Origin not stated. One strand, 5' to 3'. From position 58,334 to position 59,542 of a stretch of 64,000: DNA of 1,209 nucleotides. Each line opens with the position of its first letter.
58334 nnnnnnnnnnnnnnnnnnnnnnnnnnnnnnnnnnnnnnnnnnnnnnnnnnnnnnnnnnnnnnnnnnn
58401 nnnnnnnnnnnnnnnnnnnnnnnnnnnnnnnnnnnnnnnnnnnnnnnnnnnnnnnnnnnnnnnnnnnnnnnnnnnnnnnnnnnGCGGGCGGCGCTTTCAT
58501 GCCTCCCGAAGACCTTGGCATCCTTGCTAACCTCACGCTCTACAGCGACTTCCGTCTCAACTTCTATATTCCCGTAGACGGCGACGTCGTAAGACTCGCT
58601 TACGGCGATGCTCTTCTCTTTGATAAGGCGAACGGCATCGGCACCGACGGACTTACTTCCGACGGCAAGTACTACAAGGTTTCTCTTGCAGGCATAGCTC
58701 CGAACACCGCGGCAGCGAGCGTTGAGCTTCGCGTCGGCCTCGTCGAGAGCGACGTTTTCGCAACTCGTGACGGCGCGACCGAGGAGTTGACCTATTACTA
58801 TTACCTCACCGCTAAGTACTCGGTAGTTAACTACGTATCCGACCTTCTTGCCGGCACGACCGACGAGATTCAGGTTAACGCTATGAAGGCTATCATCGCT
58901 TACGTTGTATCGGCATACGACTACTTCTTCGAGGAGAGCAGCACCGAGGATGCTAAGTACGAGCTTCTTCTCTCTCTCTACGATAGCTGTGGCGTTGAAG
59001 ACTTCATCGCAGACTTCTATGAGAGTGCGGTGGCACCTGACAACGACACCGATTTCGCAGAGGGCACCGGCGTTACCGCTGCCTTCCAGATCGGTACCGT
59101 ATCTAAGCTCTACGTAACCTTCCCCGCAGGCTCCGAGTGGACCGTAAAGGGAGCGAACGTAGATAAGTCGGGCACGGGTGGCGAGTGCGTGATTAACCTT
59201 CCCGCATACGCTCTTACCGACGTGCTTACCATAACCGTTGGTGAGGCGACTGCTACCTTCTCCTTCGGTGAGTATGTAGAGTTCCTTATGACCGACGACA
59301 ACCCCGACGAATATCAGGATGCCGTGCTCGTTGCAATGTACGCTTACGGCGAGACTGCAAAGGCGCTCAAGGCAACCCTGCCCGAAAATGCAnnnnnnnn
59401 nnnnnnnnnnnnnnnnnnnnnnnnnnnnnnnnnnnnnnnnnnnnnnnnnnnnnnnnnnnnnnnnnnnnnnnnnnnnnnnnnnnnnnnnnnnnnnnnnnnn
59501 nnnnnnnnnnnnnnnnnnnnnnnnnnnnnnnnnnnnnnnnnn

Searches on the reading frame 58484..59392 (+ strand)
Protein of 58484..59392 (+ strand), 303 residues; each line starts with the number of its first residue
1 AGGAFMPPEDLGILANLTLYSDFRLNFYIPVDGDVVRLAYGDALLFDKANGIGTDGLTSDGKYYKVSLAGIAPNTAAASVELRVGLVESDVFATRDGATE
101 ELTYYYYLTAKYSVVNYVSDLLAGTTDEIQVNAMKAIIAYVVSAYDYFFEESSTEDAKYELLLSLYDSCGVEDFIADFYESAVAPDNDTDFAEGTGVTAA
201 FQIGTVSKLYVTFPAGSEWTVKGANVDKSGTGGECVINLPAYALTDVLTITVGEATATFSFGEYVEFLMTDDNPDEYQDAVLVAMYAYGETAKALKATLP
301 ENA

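Call 61: search_solved_structures(query=A7, max_evalue=10)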
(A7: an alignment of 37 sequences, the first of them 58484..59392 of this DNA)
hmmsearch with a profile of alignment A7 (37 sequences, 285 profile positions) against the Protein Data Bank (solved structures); distinct sequences matched with E-value up to 10: 1.
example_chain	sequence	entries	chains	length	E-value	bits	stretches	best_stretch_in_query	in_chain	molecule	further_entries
31ox_2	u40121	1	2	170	0.065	15.8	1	97-147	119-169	Acetyl-CoA decarbonylase/synthase complex subunit epsilon 2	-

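Call 62: search_protein_families(library=pfam, alignment_id=A7, max_evalue=1)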
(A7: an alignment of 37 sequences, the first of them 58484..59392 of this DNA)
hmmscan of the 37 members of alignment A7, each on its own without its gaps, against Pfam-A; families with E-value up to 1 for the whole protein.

A. member 1, window:58484-59392:+ (303 aa): 0 families

B. families by the number of members that match (of 37 scanned): 33 families (the first 25 are shown)
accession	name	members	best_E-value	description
PF03217.20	SlpA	1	0.00036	Surface layer protein A domain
PF11074.14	DUF2779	1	0.011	Domain of unknown function(DUF2779)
PF15915.11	BAT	1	0.011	GAF and HTH_10 associated domain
PF00215.30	OMPdecase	1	0.017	Orotidine 5'-phosphate decarboxylase / HUMPS family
PF02996.22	Prefoldin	1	0.019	Prefoldin subunit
PF18573.7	BclA_C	1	0.021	BclA C-terminal domain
PF09756.15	DDRGK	1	0.023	DDRGK domain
PF20579.4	LapA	1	0.031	LapA domain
PF20736.2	Glyco_hydro127M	1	0.032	Beta-L-arabinofuranosidase, GH127 middle domain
PF06051.17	DUF928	1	0.035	Domain of Unknown Function (DUF928)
PF23706.1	Rv1893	1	0.046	Rv1893-like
PF14183.11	YwpF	1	0.05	YwpF-like protein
PF07749.17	ERp29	1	0.055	Endoplasmic reticulum protein ERp29, C-terminal domain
PF00339.34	Arrestin_N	1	0.065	Arrestin (or S-antigen), N-terminal domain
PF18932.5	DUF5681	1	0.078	Family of unknown function (DUF5681)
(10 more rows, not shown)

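Call 67: predict_structure(alignment_id=A7)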
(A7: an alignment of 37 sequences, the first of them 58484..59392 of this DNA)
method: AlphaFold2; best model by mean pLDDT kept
length: 303 residues; sequences in the alignment: 37
mean_pLDDT: 92.2   pTM: 0.88
mean pLDDT of the five models: 92.2, 91.6, 90.7, 89.5, 88.7
residues with pLDDT >= 90: 250; 70-90: 46; 50-70: 6; < 50: 1
segments of 3 or more residues with pLDDT < 50: none
pLDDT, mean of each block of 10 residues (from residue 1): 71 92 93 95 94 77 93 93 95 95 94 94 96 97 92 84 97 96 89 91 89 97 96 95 95 96 93 94 96 94 65
secondary structure, 60 per line:
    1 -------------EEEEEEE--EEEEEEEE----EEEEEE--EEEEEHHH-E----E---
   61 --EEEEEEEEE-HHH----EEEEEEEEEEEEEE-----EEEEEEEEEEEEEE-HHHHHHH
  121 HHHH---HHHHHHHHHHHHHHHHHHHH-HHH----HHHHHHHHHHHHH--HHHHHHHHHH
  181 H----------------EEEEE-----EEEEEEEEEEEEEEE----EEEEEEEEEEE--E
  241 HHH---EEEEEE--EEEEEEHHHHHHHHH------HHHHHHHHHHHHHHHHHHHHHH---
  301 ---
elements in order: E14-20 E23-30 E35-40 E43-47 E63-71 E80-93 E99-112 H114-124 H128-147 H156-168 H171-181 E198-202 E208-222 E227-237 E247-252 E255-260 H261-269 H276-297
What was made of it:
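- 56273..59395 (+): P5 (1040 aa), the paralog that was modelled. Signal peptide 56273-56353; cap plus module 1 56435-57277; spacer 57290-57532; cap plus module 2 57533-58507; C-terminal domain 58508-59392. C-terminal domain alone, pLDDT 92.2 (call 67).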

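Call 69: fold_search(model_id=the predicted structure, library=pdb)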
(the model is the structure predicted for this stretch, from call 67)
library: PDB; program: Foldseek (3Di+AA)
matches with E <= 10: 728; with E <= 0.001: 0
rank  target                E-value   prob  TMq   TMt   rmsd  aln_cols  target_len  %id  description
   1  5whk_A                5.1e-03  0.44  0.17  0.19  23.1       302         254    9  Crystal structure of Fab fragment of antibody DX-2507 bound to FcRn-B2M (released 2017-09-06)
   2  6a97_A                1.1e-02  0.35  0.17  0.19  24.7       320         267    9  Crystal structure of MHC-like MILL2 (released 2018-12-05)
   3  7zqi_A                2.0e-02  0.35  0.14  0.15  25.3       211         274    9  MHC class I from a wild bird in complex with a nonameric peptide P2 (released 2023-05-10)
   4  8wo9_A                4.8e-02  0.35  0.16  0.17  25.4       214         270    9  Duck major histocompatibility complex class-1 02JD-IMFSNKMAR (released 2024-10-09)
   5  4cvz_A                5.3e-02  0.21  0.14  0.15  25.4       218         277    8  COMPLEX OF A B21 CHICKEN MHC CLASS I MOLECULE AND A 10MER CHICKEN PEPTIDE (released 2015-05-06)
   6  4gup_C                5.6e-02  0.30  0.16  0.18  24.6       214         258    9  Structure of MHC-class I related molecule MR1 (released 2012-10-17)
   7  4gup_A                5.9e-02  0.20  0.14  0.15  24.6       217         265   12  Structure of MHC-class I related molecule MR1 (released 2012-10-17)
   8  5d7l_A                6.6e-02  0.16  0.13  0.15  24.3       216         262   10  Structure of human MR1-5-OP-RU in complex with human MAV36 TCR (released 2016-01-27)
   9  8anp_D                6.6e-02  0.08  0.11  0.09  23.6       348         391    7  Legionella effector Lem3 mutant D190A in complex with Mg2+ (released 2023-04-12)
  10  7dm0_A                7.3e-02  0.57  0.17  0.29  16.2       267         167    9  Biofilm associated protein - C region (released 2021-12-15)
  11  6nha_A                7.3e-02  0.15  0.16  0.19  23.0       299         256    9  Crystal structure of SYNT001, a human FcRn blocking monoclonal antibody (released 2019-12-25)
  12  6c97_A                9.0e-02  0.18  0.17  0.19  23.5       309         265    9  Crystal structure of FcRn at pH3 (released 2018-05-30)
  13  8vz8_A                1.0e-01  0.15  0.13  0.15  25.0       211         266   11  Crystal structure of mouse MAIT M2B TCR-MR1-5-OP-RU complex (released 2024-04-10)
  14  7rno_MODEL_1_A        1.1e-01  0.33  0.17  0.19  25.2       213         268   10  Model of the Ac-6-FP/hpMR1/bB2m/TAPBPR complex from integrated docking, NMR and restrained MD (released 2022-05-11)
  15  9bu0_C                1.2e-01  0.25  0.16  0.18  24.6       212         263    8  Structure of human MAIT A-F7 TCR in complex with human MR1-salicylaldehyde (released 2024-12-25)
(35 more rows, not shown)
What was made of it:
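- Tried and rejected: The MHC-class-I-like chains at the top of the C-terminal domain's PDB list (E 5e-3 to 0.1) were rejected as relatives: TM is 0.19 or less and rmsd above 23 A (call 69).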

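Call 70: find_homologous_proteins(query=A7, max_evalue=0.00001)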
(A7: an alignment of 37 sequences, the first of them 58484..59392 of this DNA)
Query A7 (37 sequences) (303 aa, profile of the alignment): 2 proteins with E <= 0.00001 among 8000 candidates.
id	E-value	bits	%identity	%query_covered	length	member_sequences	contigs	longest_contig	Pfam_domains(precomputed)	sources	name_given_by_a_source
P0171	5.9e-35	139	33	15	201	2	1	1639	-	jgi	-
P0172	2.7e-11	61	42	12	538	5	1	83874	-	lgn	-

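Call 89: fold_search(model_id=the predicted structure, library=viral)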
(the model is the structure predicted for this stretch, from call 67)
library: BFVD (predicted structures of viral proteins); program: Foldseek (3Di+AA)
matches with E <= 10: 953; with E <= 0.001: 0
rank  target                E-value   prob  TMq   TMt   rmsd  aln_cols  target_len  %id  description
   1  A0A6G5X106            3.1e-03  0.98  0.18  0.05  13.2       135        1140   11  Glycoprotein [Bern perch virus]
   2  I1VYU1                3.6e-03  0.80  0.16  0.16  18.9       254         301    9  Gn glycoprotein (Fragment) [Cache Valley virus]
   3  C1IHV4                7.7e-03  0.75  0.16  0.10  17.8       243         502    8  Polyprotein [Cache Valley virus]
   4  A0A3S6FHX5            9.0e-03  0.18  0.14  0.10  21.8       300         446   13  Uncharacterized protein [Crithidia otongatchiensis leishbunyavirus]
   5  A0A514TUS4            1.1e-02  0.28  0.10  0.16  15.4       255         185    8  Uncharacterized protein [Aeromonas phage PS1]
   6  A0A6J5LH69            1.5e-02  0.87  0.19  0.10  19.9       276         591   12  Uncharacterized protein [uncultured Caudovirales phage]
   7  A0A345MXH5            1.8e-02  0.35  0.16  0.12  14.7       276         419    8  (no name in the UniProt tables at hand)
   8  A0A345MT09            1.8e-02  0.12  0.10  0.12  23.2       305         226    9  Uncharacterized protein [crAssphage sp. isolate ctbg_1]
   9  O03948                1.9e-02  0.72  0.16  0.16  17.9       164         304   14  (no name in the UniProt tables at hand)
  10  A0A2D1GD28            1.9e-02  0.66  0.17  0.07  21.5       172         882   12  (no name in the UniProt tables at hand)
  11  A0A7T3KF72            1.9e-02  0.15  0.10  0.12  17.9       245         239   10  Uncharacterized protein [Campylobacter phage F358]
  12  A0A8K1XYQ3            2.1e-02  0.92  0.17  0.07  10.0       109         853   16  (no name in the UniProt tables at hand)
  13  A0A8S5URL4            2.5e-02  0.15  0.13  0.14  31.7       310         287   14  Uncharacterized protein [Siphoviridae sp. ctg6c78]
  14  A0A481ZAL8            2.6e-02  0.25  0.14  0.17  16.0       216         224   10  Ankyrin repeat protein [Pithovirus LCPAC403]
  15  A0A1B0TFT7            3.2e-02  0.85  0.17  0.31  15.1       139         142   11  M polyprotein (Fragment) [Orthobunyavirus shuniense]
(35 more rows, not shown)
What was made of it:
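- On Any solved or viral predicted fold (for the C-terminal domain): BFVD: best E 3.1e-3, TM 0.21 or less (call 89).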
